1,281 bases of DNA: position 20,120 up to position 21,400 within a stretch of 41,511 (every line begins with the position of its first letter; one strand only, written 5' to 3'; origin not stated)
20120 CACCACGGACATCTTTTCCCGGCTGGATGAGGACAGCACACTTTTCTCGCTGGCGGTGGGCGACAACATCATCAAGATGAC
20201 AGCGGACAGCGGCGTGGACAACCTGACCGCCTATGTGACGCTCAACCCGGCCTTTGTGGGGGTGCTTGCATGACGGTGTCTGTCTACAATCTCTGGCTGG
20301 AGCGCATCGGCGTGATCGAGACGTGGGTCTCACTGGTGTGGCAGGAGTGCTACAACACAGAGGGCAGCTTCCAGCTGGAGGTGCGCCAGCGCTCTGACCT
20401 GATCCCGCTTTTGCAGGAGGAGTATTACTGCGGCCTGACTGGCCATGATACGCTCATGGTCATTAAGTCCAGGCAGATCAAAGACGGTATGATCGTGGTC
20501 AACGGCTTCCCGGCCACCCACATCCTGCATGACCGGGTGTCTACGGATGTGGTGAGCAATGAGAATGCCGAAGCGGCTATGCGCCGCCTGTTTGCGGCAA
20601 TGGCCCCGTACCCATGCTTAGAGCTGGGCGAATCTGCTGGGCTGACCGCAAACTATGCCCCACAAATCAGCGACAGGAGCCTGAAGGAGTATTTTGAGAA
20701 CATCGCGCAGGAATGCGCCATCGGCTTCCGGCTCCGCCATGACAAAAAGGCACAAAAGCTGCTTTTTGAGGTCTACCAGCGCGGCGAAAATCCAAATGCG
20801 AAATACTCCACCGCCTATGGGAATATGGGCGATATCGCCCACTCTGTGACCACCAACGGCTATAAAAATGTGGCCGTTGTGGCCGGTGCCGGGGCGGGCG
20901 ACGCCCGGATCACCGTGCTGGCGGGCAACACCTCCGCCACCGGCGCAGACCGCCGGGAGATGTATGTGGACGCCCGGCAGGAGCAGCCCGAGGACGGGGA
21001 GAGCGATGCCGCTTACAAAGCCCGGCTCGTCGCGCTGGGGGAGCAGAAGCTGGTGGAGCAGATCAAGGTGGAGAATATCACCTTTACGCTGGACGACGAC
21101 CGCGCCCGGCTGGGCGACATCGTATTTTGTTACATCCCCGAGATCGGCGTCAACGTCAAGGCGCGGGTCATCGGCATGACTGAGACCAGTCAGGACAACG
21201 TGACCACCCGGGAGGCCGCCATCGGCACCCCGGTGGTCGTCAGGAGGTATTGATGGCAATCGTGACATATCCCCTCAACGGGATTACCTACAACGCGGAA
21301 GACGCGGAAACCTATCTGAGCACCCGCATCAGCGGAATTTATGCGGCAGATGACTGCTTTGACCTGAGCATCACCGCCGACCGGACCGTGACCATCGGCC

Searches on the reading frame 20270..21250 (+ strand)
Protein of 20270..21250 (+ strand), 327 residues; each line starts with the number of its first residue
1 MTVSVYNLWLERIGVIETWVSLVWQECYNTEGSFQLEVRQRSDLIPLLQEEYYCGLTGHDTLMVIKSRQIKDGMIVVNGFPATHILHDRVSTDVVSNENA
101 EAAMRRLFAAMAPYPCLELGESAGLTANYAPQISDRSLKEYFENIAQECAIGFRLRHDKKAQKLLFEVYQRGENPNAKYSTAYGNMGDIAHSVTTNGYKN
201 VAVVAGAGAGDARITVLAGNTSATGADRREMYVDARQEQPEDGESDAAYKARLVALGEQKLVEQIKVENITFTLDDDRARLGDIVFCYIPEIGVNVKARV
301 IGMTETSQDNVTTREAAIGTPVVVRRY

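Call 11: search_protein_families(library=pfam, proteins=[window:20270-21250:+], max_evalue=0.01)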
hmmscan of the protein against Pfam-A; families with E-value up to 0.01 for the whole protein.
window:20270-21250:+ (327 aa): 2 families
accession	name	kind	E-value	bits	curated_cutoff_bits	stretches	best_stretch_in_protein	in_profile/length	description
PF14594.13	Sipho_Gp37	-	4.9e-38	131.5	26.2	1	3-320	2-370/370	Siphovirus ReqiPepy6 Gp37-like protein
PF06605.17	Prophage_tail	-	0.00069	19.8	31.3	1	274-313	193-232/250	Prophage endopeptidase tail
